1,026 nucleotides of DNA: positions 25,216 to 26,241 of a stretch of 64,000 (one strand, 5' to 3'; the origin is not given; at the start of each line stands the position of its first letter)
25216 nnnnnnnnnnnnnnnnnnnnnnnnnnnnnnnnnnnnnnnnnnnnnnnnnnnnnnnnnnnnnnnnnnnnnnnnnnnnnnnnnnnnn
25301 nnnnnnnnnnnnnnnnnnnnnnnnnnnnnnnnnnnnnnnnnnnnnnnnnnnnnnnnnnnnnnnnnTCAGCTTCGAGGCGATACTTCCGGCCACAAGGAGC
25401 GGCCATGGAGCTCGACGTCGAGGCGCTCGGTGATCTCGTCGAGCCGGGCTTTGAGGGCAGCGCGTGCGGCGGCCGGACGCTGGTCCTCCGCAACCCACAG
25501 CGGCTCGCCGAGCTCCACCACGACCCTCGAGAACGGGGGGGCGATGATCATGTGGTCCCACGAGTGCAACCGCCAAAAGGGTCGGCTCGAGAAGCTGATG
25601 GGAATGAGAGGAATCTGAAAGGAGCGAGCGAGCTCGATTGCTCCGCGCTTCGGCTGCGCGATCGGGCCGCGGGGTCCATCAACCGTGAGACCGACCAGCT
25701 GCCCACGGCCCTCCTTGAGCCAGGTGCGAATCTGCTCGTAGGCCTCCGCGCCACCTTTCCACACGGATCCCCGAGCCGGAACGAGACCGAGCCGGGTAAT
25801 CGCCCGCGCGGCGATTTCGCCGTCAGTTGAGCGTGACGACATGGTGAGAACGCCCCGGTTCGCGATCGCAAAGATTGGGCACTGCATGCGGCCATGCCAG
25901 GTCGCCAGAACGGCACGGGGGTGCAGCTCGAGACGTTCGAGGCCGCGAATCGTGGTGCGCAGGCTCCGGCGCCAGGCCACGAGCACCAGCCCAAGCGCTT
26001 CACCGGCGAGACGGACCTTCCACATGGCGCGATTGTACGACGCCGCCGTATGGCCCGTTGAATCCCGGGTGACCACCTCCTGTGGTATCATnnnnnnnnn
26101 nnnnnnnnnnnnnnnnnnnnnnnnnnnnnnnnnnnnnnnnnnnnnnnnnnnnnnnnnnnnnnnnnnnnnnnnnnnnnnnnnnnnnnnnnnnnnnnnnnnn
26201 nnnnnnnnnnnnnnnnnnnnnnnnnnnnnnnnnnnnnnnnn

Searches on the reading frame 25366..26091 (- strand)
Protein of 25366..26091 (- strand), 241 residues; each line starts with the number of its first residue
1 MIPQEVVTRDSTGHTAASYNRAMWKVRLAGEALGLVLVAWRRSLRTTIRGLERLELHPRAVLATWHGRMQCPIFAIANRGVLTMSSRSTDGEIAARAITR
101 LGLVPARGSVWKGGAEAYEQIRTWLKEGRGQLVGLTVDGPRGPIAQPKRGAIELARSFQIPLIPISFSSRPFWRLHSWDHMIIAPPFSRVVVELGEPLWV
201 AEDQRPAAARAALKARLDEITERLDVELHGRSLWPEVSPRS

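Call 3: search_protein_families(library=pfam, proteins=[window:25366-26091:-], max_evalue=0.01)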
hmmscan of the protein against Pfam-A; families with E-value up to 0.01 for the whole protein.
window:25366-26091:- (241 aa): 1 family
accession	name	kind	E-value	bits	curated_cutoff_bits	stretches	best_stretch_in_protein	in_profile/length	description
PF04028.18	DUF374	-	2.1e-17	62.9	26.8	1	78-143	5-68/69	Domain of unknown function (DUF374)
